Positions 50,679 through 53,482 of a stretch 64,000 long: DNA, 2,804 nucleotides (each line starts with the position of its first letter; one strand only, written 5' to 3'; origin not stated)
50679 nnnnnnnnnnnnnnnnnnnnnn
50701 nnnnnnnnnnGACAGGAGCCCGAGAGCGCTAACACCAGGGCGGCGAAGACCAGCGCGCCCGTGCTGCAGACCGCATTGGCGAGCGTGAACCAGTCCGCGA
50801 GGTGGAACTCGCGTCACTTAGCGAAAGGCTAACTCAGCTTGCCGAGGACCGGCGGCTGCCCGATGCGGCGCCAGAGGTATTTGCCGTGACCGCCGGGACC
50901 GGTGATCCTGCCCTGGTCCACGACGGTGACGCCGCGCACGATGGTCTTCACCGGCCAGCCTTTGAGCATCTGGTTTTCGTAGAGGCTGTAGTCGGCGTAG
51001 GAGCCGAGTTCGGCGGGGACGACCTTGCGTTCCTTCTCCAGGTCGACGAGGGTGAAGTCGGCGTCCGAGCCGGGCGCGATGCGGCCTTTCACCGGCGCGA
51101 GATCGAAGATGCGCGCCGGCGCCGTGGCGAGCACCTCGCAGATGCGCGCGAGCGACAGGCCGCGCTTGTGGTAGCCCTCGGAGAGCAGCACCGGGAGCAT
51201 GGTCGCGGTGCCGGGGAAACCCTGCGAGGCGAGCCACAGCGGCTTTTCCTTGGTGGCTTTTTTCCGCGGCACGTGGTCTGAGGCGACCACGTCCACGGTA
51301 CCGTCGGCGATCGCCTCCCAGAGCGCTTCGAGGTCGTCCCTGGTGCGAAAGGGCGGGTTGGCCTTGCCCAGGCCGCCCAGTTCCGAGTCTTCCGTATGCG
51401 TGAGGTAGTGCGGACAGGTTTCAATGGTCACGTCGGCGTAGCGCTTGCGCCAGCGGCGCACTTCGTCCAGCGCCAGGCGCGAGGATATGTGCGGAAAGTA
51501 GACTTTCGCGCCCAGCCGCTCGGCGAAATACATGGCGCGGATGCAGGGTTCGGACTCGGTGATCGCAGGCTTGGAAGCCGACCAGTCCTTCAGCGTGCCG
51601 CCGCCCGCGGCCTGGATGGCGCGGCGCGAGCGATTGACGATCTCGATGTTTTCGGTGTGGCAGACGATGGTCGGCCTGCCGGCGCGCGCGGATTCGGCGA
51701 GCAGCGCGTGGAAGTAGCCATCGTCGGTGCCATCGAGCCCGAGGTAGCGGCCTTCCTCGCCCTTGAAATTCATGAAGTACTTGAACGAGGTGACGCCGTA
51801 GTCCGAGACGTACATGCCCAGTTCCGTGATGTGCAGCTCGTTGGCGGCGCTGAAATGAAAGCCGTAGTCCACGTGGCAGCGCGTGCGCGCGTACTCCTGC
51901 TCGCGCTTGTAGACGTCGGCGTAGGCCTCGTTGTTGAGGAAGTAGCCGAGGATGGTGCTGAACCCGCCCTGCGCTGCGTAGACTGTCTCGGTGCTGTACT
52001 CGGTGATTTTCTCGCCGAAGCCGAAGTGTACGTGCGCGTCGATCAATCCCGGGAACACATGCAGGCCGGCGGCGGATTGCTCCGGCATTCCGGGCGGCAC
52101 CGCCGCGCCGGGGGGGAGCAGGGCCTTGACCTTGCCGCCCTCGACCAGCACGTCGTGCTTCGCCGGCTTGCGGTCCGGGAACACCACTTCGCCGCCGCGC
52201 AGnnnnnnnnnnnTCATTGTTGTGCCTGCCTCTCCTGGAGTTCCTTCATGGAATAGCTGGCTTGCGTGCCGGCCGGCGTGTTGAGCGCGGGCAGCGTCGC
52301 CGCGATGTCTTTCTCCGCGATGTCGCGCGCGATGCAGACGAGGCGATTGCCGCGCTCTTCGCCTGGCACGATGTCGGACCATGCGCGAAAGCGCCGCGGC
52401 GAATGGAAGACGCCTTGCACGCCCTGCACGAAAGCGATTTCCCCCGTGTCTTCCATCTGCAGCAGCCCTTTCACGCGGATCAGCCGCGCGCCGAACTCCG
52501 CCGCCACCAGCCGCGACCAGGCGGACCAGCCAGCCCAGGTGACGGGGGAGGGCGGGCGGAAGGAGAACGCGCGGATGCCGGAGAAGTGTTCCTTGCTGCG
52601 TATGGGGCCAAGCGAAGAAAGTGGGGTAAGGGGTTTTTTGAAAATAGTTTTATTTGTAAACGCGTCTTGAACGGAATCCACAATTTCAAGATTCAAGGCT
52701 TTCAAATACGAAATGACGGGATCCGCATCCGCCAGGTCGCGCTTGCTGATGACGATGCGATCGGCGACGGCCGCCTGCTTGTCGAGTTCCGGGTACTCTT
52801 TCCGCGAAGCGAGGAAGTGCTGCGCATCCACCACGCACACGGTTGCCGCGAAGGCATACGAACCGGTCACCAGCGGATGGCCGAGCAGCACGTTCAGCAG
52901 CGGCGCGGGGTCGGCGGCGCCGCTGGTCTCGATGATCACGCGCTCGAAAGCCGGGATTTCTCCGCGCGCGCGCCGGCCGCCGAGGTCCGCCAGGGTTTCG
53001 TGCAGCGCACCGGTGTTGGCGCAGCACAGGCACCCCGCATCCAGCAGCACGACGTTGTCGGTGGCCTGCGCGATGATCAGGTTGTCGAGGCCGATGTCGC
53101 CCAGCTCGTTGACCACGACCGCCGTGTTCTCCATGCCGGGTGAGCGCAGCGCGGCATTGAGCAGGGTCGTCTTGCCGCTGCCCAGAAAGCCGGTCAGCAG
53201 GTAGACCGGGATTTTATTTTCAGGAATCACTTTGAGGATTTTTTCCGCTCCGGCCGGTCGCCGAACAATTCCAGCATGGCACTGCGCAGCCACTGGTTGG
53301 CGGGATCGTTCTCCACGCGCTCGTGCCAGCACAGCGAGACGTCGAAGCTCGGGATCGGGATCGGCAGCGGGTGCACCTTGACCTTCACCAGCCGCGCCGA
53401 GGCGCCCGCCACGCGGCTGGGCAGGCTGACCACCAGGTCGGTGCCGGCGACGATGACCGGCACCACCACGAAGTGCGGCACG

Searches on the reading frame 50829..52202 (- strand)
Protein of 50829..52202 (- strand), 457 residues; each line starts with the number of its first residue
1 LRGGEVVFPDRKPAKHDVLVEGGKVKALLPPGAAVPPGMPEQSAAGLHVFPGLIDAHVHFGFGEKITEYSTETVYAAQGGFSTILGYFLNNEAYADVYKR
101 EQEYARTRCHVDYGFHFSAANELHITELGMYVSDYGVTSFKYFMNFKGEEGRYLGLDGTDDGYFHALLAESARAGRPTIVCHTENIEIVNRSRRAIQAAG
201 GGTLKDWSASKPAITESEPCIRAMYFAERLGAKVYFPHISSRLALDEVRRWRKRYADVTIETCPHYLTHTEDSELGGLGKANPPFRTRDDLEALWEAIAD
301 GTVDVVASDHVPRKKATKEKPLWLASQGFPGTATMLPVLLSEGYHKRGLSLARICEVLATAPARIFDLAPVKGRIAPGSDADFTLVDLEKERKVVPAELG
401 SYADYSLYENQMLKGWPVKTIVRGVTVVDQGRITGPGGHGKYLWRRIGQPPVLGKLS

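Call 85: search_protein_families(library=pfam, proteins=[window:50829-52202:-], max_evalue=0.01)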
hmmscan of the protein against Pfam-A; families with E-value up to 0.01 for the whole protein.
window:50829-52202:- (457 aa): 2 families
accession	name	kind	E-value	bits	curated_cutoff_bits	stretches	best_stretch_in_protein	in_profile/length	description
PF01979.26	Amidohydro_1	-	1.3e-15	58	25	1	286-427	227-345/345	Amidohydrolase family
PF07969.17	Amidohydro_3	-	3.7e-09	37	29.7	1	347-428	405-472/472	Amidohydrolase family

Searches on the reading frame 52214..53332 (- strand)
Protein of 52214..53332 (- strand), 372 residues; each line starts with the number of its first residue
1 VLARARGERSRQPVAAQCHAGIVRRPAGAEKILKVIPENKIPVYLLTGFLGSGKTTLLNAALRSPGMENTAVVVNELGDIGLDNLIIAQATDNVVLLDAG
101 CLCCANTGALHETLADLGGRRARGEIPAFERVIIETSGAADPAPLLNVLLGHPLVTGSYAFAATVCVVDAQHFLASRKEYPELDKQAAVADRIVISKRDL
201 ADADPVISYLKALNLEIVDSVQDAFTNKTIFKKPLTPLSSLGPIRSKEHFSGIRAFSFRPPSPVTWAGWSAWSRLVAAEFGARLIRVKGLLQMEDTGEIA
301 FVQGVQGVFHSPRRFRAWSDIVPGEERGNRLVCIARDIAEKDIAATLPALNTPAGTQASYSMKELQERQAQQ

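Call 6: search_protein_families(library=pfam, proteins=[window:52214-53332:-])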
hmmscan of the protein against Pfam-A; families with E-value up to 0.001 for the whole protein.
window:52214-53332:- (372 aa): 2 families
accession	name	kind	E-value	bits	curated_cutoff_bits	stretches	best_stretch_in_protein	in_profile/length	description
PF02492.25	cobW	-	5.7e-40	137.3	20.7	1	42-211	1-166/180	CobW/HypB/UreG, nucleotide-binding domain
PF07683.19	CobW_C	-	1.7e-13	50.7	22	1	253-348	1-91/94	Cobalamin synthesis protein cobW C-terminal domain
